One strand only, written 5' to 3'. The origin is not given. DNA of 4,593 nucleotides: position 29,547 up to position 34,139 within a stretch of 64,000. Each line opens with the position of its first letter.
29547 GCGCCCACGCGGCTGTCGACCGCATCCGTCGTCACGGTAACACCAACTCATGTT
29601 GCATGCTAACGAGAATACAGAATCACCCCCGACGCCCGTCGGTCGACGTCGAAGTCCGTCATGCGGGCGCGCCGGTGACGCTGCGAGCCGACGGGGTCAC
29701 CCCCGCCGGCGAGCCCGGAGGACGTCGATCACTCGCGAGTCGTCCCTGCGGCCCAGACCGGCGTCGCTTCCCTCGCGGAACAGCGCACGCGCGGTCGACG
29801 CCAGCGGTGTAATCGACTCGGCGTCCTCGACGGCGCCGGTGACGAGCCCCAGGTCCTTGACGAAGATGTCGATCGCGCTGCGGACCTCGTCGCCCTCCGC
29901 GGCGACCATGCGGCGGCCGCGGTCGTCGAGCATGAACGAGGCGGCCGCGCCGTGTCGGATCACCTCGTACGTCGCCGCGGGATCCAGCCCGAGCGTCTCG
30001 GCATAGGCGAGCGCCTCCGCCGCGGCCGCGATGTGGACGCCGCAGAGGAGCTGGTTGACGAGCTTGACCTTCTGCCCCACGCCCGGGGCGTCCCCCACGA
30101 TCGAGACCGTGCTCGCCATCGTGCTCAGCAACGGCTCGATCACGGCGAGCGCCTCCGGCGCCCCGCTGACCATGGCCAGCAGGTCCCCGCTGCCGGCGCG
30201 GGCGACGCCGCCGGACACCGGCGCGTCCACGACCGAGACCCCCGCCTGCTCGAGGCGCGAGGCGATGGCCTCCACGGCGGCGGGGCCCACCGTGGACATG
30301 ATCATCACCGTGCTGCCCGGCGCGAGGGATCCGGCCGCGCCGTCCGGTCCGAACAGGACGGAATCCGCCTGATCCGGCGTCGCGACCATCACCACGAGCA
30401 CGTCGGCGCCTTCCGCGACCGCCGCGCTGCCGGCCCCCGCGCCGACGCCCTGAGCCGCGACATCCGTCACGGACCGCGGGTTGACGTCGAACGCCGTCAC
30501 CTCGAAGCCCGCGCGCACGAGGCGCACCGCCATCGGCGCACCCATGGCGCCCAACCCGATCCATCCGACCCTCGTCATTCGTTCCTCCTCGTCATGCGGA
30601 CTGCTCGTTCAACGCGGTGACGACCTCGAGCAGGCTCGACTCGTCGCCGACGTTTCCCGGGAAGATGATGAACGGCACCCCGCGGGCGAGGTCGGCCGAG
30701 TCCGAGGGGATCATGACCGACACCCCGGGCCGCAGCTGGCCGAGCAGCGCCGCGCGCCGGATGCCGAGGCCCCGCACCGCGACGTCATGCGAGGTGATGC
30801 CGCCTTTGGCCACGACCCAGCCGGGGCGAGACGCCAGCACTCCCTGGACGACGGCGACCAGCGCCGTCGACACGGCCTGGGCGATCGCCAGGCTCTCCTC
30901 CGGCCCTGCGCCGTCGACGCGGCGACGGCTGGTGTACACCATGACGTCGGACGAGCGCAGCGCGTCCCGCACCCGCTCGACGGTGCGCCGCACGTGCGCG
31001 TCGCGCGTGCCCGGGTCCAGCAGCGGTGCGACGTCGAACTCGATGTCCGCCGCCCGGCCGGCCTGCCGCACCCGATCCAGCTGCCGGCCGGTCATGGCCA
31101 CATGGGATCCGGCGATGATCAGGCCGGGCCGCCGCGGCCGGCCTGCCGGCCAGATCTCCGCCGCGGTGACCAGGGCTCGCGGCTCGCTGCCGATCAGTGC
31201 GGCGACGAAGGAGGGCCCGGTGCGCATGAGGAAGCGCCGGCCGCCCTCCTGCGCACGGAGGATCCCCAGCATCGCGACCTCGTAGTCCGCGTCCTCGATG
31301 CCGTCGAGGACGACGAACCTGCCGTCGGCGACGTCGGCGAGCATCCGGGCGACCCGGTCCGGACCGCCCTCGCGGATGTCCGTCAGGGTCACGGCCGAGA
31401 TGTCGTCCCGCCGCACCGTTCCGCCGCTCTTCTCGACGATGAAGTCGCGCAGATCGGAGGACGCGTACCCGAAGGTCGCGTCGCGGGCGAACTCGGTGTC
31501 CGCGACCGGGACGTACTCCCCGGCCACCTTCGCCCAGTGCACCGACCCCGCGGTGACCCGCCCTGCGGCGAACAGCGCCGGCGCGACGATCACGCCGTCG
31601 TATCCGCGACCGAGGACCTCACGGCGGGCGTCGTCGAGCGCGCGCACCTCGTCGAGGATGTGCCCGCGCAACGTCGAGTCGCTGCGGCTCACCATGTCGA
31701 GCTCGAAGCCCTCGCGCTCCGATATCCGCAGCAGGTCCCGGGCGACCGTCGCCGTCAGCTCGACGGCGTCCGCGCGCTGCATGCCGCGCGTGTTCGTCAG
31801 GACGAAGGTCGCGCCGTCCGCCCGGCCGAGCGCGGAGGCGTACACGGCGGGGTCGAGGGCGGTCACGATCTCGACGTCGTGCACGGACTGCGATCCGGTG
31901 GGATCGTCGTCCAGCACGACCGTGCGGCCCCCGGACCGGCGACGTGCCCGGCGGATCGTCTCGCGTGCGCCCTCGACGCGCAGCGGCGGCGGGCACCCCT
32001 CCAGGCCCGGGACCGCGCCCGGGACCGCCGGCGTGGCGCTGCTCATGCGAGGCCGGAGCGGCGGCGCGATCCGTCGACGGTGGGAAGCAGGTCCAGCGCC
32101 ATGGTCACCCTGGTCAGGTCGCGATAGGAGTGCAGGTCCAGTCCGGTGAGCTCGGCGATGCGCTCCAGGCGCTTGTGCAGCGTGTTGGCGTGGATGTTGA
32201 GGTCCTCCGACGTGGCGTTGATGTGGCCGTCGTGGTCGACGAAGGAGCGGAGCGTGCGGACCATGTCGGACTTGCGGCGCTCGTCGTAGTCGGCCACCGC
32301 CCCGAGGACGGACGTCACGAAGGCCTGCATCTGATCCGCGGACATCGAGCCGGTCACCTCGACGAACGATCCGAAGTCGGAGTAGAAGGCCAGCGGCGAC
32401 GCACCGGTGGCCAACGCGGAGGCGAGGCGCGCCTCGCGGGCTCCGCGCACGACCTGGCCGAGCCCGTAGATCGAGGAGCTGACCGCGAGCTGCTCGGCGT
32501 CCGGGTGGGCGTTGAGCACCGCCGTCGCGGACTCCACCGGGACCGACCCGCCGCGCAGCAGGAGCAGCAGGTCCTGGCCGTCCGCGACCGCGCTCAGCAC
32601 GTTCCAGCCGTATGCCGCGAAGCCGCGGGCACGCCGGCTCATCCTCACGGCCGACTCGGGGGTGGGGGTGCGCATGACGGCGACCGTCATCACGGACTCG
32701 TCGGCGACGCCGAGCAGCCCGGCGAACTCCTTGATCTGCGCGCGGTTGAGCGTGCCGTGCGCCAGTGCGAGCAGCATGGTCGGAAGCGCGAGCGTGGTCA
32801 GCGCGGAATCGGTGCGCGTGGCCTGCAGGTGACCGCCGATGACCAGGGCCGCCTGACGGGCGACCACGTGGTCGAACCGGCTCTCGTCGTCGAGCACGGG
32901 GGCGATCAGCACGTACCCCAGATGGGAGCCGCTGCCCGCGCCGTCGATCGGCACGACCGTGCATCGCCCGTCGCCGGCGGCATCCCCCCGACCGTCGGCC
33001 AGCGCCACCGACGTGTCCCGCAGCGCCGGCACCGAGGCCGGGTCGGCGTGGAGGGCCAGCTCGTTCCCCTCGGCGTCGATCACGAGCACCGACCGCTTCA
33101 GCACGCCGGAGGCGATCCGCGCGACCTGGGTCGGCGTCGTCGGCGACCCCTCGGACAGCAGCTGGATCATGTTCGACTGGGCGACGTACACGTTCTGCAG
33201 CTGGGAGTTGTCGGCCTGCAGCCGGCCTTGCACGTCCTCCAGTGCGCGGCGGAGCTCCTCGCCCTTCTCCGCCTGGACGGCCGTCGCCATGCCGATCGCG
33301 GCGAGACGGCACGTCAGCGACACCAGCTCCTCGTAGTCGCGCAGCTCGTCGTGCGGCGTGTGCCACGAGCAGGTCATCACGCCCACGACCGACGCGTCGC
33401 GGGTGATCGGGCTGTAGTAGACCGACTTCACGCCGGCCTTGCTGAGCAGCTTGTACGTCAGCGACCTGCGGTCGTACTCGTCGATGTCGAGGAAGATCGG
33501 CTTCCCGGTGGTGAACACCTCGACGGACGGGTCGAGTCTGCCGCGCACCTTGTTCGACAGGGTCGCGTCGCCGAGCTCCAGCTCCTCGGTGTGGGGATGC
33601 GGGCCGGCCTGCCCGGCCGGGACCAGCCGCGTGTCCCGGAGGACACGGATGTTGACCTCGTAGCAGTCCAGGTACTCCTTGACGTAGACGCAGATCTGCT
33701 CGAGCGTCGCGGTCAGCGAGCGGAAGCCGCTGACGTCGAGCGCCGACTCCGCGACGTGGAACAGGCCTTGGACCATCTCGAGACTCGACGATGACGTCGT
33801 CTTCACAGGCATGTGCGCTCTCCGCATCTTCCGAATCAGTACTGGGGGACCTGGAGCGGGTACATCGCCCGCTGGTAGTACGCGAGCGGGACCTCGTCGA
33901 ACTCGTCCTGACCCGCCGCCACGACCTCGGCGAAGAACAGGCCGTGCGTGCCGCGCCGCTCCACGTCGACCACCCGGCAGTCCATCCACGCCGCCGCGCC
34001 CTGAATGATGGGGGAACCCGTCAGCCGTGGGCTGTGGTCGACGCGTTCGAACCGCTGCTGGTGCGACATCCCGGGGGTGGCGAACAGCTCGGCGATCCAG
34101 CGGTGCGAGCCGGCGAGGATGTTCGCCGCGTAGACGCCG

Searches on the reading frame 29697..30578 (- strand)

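Call 7: search_protein_families(library=pfam, proteins=[window:29697-30578:-])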
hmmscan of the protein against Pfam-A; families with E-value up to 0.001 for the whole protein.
window:29697-30578:- (293 aa): 6 families
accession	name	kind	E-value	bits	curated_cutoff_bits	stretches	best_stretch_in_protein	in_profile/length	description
PF03446.21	NAD_binding_2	-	1.2e-39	136.3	21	1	3-162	1-161/161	NAD binding domain of 6-phosphogluconate dehydrogenase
PF14833.11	NAD_binding_11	-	1.3e-29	103.4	30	1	166-287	1-122/122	NAD-binding of NADP-dependent 3-hydroxyisobutyrate dehydrogenase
PF03807.23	F420_oxidored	-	8.8e-06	26.7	21.6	1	3-68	1-70/94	NADP oxidoreductase coenzyme F420-dependent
PF03721.20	UDPG_MGDP_dh_N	-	2.1e-05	24.6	27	0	3-41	2-40/187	UDP-glucose/GDP-mannose dehydrogenase family, NAD binding domain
PF02826.25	2-Hacid_dh_C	-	6.5e-05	22.8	25.1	1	3-70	38-104/178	D-isomer specific 2-hydroxyacid dehydrogenase, NAD binding domain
PF02737.24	3HCDH_N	-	0.00051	20.4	22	0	4-41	2-39/180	3-hydroxyacyl-CoA dehydrogenase, NAD binding domain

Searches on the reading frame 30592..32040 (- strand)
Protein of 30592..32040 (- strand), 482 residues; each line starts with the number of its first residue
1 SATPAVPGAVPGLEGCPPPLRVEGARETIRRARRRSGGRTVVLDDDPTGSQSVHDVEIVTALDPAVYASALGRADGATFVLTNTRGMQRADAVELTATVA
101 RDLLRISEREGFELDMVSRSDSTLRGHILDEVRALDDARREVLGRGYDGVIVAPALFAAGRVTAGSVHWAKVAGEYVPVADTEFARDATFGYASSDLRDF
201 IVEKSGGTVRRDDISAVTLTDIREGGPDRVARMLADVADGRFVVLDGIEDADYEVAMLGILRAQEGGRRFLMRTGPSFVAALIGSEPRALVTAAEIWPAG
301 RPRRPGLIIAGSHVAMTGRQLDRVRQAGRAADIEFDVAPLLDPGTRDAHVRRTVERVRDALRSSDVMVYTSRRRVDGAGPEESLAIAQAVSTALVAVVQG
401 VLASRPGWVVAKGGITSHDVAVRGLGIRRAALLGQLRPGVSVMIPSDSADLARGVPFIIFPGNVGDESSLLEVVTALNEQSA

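Call 75: search_protein_families(library=pfam, proteins=[window:30592-32040:-], max_evalue=0.01)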
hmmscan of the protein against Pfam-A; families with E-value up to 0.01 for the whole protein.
window:30592-32040:- (482 aa): 2 families
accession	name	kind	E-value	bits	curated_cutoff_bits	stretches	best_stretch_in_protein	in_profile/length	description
PF07005.16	SBD_N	-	2e-45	155.8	25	1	41-282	2-230/230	Sugar-binding N-terminal domain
PF17042.10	NBD_C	-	2.6e-35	122.8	28.3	1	307-470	1-168/168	Nucleotide-binding C-terminal domain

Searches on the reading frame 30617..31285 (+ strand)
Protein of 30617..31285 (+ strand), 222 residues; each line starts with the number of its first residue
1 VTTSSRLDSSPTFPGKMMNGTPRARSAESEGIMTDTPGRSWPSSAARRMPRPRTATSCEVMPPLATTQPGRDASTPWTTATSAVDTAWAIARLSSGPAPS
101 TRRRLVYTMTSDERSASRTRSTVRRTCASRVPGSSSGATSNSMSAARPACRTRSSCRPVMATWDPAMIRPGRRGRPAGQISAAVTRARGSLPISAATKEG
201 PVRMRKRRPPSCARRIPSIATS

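Call 9: search_protein_families(library=pfam, proteins=[window:30617-31285:+])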
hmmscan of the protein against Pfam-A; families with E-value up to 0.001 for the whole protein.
window:30617-31285:+ (222 aa): 0 families

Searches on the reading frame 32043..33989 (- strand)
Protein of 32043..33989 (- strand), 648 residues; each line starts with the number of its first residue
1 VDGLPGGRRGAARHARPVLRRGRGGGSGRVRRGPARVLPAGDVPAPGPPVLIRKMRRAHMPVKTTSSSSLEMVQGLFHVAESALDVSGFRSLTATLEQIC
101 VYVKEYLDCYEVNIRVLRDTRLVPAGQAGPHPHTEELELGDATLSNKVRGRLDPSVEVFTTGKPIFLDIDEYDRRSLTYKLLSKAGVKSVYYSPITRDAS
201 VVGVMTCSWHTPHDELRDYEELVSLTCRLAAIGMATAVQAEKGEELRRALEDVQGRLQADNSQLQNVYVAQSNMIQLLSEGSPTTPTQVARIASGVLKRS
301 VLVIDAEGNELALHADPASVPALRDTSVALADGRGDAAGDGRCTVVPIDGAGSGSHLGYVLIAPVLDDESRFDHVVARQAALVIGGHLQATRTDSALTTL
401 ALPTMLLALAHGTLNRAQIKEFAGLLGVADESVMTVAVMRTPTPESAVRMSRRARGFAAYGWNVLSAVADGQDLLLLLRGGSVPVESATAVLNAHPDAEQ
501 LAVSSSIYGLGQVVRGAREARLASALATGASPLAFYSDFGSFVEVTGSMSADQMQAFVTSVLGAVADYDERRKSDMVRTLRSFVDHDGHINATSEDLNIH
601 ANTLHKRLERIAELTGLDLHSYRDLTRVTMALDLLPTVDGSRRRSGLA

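Call 7: search_protein_families(library=pfam, proteins=[window:32043-33989:-])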
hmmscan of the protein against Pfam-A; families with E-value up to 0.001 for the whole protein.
window:32043-33989:- (648 aa): 3 families
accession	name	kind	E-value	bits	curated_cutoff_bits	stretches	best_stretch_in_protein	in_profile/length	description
PF13556.12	HTH_30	-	6.4e-18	64.7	27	1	577-633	2-58/59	PucR C-terminal helix-turn-helix domain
PF01590.32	GAF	-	7.9e-06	26.9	22.4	1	92-232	2-131/133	GAF domain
PF13185.12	GAF_2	-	2e-05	25.3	28.6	1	90-232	2-133/136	GAF domain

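Call 23: search_protein_families(library=ncbifam, proteins=[window:32043-33989:-])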
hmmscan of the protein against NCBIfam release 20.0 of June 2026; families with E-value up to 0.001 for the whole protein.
window:32043-33989:- (648 aa): 4 families
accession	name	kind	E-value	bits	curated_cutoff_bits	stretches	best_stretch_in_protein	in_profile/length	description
NF058503.1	SprTransRegAdeR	equivalog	1.8e-15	56.9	700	1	532-633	296-395/403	sporulation transcriptional activator AdeR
NF045769.1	TransActPmfR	equivalog_domain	1.4e-11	43.7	800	1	509-632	340-459/470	transcciptional activator PmfR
NF008550.0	PRK11477.1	equivalog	1.4e-10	40.6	612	1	576-634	323-381/385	CdaR family transcriptional regulator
NF050824.1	TransRegRv1453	equivalog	0.00026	19.9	600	1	489-620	259-386/404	Rv1453 family transcriptional regulator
